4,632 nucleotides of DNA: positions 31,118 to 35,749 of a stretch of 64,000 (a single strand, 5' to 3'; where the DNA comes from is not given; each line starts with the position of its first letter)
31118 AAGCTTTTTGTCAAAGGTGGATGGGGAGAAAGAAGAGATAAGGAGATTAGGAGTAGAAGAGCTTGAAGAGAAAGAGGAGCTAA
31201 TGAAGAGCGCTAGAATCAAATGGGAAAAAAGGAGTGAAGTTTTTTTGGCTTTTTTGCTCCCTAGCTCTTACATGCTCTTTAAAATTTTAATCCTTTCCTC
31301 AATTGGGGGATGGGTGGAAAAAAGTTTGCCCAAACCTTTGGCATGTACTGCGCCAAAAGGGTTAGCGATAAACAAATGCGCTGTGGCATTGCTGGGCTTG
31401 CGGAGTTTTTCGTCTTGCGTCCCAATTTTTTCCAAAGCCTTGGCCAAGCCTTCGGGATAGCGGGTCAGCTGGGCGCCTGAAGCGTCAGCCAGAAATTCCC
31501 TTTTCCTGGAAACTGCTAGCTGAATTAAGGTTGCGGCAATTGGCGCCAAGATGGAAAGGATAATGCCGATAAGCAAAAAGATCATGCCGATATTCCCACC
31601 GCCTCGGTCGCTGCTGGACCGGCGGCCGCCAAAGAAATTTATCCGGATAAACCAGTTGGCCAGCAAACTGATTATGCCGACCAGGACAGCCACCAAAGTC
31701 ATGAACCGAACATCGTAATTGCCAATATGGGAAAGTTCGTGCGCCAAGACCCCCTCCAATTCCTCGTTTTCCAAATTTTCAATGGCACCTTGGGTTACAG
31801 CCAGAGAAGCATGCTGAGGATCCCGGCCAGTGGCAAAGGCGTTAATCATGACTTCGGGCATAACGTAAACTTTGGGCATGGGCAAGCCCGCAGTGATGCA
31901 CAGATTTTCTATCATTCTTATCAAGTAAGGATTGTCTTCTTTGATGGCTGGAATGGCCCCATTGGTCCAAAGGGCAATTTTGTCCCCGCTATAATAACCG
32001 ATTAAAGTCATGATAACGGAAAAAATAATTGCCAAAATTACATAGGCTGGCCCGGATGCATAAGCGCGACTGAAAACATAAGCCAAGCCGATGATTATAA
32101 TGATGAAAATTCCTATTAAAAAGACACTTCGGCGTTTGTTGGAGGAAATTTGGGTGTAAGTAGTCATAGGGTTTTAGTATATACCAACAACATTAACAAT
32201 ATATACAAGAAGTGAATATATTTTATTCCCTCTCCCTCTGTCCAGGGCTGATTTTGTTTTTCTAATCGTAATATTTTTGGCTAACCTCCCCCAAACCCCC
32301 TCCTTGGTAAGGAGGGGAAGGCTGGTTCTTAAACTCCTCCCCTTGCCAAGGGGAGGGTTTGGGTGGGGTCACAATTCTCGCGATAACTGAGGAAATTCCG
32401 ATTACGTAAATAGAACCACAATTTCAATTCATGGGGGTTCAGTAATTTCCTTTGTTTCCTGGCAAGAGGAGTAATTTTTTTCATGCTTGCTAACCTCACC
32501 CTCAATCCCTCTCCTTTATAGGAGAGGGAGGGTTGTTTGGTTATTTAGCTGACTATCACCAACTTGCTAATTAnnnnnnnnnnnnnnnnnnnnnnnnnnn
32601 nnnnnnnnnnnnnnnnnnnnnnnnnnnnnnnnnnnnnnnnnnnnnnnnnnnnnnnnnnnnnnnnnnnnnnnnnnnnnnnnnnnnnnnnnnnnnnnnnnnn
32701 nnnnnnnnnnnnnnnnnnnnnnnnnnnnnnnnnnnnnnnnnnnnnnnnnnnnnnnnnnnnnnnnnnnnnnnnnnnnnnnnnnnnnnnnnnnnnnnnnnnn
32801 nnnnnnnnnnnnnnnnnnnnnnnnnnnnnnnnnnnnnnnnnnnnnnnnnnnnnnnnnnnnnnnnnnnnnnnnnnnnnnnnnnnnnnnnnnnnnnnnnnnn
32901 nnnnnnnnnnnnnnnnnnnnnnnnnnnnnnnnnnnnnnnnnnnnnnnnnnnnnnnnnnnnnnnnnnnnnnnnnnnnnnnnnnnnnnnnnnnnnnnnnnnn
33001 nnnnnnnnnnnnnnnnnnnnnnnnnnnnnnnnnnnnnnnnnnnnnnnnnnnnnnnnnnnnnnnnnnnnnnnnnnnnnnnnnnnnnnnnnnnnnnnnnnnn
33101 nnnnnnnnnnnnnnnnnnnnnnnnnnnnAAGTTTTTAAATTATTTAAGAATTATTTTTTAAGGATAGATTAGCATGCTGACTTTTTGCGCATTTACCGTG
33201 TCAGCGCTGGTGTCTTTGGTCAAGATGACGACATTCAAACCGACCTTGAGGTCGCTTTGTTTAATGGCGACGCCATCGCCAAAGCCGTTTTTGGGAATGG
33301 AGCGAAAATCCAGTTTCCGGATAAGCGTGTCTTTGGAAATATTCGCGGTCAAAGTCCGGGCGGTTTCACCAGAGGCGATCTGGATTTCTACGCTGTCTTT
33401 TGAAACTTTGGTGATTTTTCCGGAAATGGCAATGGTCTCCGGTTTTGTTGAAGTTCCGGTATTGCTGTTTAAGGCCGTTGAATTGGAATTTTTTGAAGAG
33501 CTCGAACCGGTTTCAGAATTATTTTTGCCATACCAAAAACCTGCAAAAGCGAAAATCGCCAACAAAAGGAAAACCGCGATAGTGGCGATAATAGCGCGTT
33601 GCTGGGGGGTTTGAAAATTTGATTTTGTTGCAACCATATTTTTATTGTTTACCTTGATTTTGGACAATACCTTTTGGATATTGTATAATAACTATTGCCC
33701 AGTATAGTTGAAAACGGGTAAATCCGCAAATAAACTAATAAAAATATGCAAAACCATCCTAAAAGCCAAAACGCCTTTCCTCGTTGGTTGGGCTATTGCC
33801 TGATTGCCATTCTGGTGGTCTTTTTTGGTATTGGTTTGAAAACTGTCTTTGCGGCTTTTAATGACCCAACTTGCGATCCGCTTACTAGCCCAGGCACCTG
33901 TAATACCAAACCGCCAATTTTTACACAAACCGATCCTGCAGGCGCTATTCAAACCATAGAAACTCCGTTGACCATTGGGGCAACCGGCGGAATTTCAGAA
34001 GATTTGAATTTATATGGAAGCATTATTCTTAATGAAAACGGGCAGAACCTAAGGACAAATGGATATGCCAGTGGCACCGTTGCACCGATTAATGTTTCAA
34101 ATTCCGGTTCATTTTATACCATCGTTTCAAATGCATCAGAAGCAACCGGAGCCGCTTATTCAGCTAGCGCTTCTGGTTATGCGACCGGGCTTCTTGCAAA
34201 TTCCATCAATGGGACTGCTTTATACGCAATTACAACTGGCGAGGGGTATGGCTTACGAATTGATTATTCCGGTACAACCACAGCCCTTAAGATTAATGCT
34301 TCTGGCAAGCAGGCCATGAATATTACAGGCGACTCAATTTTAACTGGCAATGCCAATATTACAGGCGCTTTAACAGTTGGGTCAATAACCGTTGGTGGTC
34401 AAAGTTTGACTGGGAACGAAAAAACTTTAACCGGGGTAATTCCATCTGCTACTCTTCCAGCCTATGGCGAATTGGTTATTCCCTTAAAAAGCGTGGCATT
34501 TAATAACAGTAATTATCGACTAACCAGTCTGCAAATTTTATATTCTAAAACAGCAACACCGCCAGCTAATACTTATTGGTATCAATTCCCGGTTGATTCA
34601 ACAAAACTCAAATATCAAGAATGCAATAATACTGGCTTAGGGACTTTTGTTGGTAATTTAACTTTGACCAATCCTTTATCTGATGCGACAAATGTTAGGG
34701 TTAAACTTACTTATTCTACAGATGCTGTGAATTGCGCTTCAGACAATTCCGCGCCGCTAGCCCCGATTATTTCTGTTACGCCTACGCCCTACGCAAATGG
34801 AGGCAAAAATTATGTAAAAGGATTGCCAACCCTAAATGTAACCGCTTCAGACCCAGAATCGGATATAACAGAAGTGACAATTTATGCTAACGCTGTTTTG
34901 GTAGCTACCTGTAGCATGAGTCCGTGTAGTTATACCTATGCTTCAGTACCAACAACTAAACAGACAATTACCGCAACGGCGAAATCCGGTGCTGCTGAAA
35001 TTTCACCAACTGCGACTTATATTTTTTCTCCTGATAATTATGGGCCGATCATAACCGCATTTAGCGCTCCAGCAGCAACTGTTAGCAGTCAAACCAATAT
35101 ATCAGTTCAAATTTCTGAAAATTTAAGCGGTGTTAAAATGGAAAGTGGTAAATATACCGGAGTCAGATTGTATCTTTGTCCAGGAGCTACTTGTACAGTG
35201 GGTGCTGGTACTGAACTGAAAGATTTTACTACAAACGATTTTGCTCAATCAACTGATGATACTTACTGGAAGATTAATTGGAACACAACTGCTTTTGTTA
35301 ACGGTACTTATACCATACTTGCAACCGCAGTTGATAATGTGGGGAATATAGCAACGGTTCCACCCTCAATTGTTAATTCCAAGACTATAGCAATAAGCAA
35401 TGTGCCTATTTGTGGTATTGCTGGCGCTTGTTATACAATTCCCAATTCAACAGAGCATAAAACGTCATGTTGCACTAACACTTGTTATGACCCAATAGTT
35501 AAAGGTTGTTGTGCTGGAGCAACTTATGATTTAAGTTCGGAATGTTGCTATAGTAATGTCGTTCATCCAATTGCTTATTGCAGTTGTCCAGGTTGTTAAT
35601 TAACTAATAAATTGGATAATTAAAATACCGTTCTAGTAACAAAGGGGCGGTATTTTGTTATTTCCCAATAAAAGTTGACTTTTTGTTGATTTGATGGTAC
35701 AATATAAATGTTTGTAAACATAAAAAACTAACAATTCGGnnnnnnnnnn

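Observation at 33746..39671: Two giant secreted proteins (617 and 1308 aa) directly upstream of and co-operonic with pilMNO-pilB, the larger with repeated GWGWS-x3-GW motifs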

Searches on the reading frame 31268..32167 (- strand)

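Call 43: search_protein_families(library=pfam, proteins=[window:31268-32167:-], max_evalue=0.001)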
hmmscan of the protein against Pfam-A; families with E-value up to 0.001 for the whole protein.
window:31268-32167:- (299 aa): 2 families
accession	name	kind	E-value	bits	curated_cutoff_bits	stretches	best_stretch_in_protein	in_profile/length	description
PF01435.24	Peptidase_M48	-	9.7e-31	107.5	20.3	1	78-298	3-184/186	Peptidase family M48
PF06157.16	DUF973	-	0.00054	19.6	26.4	1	142-213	49-119/309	Protein of unknown function (DUF973)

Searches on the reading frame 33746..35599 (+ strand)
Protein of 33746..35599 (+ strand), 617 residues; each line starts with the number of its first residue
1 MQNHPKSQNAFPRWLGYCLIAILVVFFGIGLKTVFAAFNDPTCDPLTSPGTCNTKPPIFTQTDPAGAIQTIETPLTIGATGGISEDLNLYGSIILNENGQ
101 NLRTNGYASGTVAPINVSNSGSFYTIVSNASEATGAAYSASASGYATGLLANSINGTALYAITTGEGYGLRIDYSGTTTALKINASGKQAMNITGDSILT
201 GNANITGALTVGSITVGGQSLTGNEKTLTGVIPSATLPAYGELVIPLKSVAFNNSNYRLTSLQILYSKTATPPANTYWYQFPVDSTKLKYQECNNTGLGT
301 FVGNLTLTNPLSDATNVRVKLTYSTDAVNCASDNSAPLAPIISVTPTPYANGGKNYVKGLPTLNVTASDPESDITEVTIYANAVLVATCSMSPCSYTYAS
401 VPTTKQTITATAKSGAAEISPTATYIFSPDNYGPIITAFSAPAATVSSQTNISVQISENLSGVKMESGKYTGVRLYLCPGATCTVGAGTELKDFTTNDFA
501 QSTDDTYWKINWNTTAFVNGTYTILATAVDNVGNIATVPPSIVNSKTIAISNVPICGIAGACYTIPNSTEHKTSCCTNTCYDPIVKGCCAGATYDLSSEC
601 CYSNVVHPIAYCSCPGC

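Call 6: search_protein_families(library=pfam, proteins=[window:33746-35599:+], max_evalue=0.1)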
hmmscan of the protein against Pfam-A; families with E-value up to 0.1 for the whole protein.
window:33746-35599:+ (617 aa): 2 families
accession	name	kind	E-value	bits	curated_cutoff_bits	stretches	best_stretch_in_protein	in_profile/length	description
PF17957.7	Big_7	-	2.9e-05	25.1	24.1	1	357-410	16-70/70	Bacterial Ig domain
PF19077.6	Big_13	-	0.011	16.7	27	1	500-538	56-93/102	Bacterial Ig-like domain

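Call 7: search_protein_families(library=ncbifam, proteins=[window:33746-35599:+], max_evalue=0.1)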
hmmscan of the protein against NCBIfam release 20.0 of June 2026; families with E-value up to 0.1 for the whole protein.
window:33746-35599:+ (617 aa): 2 families
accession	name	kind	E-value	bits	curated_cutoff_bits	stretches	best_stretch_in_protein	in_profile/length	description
NF047446.1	barrel_OmpL47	domain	0.0041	17.6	40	0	519-537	42-60/68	OmpL47-type beta-barrel domain-containing protein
NF047441.1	Lepto_OmpL47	equivalog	0.041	13.5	250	0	329-449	135-251/336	multi-beta-barrel domain surface protein OmpL47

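Call 15: search_solved_structures(query=window:33746-35596:+, max_evalue=1)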
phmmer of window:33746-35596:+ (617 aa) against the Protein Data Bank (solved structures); distinct sequences matched with E-value up to 1: 0.

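Call 20: find_homologous_proteins(query=window:33746-35596:+)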
Query window:33746-35596:+ (617 aa): 3 proteins with E <= 0.001 among 8000 candidates.
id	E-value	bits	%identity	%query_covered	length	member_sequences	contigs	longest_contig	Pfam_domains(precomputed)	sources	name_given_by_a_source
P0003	0.0e+0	1366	100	100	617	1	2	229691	-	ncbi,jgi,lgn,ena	ncbi:MAG: Ig-like domain-containing protein [Patescibacteria group bacterium]|jgi:hypothetical prote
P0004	8.3e-71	258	35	99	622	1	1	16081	-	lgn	-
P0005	8.2e-65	238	35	95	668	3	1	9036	-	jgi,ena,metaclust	metaclust:\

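Call 22: find_encoding_contigs(protein=P0005, flank=10000)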
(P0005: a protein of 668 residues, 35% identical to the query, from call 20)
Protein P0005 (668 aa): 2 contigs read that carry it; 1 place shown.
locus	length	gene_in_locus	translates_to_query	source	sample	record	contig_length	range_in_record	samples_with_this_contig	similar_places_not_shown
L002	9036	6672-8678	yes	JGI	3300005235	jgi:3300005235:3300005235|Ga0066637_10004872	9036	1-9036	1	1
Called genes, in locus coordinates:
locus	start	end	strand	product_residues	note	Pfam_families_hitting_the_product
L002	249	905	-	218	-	-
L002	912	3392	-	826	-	PF02861:Clp_N, PF23569:NBD_SMAX1, PF00004:AAA, PF17871:AAA_lid_9, PF00004:AAA, PF07724:AAA_2, PF07728:AAA_5, PF10431:ClpB_D2-small, +9 more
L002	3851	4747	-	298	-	PF01435:Peptidase_M48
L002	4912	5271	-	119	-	PF05635:23S_rRNA_IVP, PF22296:bAvd (weak)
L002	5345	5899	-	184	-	PF04011:LemA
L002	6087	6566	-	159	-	-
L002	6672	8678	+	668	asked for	-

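Call 23: find_encoding_contigs(protein=P0003, flank=3000, max_places=3)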
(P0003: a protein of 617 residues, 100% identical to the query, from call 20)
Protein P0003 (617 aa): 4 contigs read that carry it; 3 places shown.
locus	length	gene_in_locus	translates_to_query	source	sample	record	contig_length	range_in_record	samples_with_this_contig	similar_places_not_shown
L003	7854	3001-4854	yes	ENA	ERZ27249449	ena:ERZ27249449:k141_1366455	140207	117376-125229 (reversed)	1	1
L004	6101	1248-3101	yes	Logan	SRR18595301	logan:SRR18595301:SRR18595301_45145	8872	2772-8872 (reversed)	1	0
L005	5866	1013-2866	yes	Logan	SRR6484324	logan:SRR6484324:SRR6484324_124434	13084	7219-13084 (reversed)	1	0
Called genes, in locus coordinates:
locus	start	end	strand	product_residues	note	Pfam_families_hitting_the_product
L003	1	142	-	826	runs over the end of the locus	PF02861:Clp_N, PF23569:NBD_SMAX1, PF00004:AAA, PF17871:AAA_lid_9, PF00004:AAA, PF07724:AAA_2, PF07728:AAA_5, PF10431:ClpB_D2-small, +7 more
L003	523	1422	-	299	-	PF01435:Peptidase_M48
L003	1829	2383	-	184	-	PF04011:LemA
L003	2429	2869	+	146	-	-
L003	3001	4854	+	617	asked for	-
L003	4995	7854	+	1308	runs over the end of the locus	-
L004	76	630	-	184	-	PF04011:LemA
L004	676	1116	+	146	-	-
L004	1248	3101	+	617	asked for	-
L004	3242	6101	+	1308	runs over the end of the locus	-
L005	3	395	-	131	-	?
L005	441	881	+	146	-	-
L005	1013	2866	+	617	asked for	-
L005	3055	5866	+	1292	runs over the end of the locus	-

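Call 41: predict_structure(alignment_id=A3)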
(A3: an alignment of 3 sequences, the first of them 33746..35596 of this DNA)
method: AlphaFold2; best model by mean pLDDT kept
length: 617 residues; sequences in the alignment: 3
mean_pLDDT: 42.5   pTM: 0.26
mean pLDDT of the five models: 42.5, 34.3, 33.9, 33.4, 32.5
residues with pLDDT >= 90: 0; 70-90: 6; 50-70: 169; < 50: 442
segments of 3 or more residues with pLDDT < 50: 1-11, 26-42, 44-233, 248-255, 273-276, 284-291, 294-302, 325-328, 330-360, 370-372, 400-403, 416-418, 420-451, 457-470, 495-507, 513-516, 537-545, 551-617
pLDDT, mean of each block of 10 residues (from residue 1): 38 49 49 44 45 32 25 22 24 32 30 30 31 31 31 31 32 32 30 30 30 28 32 57 55 46 58 52 48 46 57 62 49 38 42 35 55 61 66 59 53 53 42 39 39 48 40 65 65 45 45 51 62 50 47 35 34 38 37 34 31 30
secondary structure, 60 per line:
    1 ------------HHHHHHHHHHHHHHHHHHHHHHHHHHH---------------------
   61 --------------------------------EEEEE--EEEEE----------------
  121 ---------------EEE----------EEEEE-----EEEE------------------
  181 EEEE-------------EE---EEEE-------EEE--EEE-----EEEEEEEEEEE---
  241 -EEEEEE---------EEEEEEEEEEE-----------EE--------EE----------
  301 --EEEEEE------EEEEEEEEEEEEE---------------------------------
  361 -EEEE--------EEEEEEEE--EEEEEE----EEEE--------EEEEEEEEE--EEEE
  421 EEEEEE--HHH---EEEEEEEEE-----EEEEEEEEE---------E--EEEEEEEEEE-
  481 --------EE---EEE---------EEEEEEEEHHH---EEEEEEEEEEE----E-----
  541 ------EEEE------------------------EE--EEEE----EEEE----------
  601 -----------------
elements in order (helices of 4 or more, strands of 3 or more residues): H13-39 E93-97 E100-104 E136-138 E149-153 E159-162 E181-184 E203-206 E214-216 E219-221 E227-237 E242-247 E257-267 E303-308 E315-327 E362-365 E374-381 E384-389 E394-397 E406-414 E417-426 E435-443 E449-457 E470-479 E494-496 E506-513 E520-530 E547-550 E579-582 E587-590

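Call 85: search_dna_similar(query=window:33746-35596:+, collection=phages, mode=protein, max_evalue=0.001, max_rows=10)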
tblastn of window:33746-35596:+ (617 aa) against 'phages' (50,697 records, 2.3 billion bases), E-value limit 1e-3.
No match.
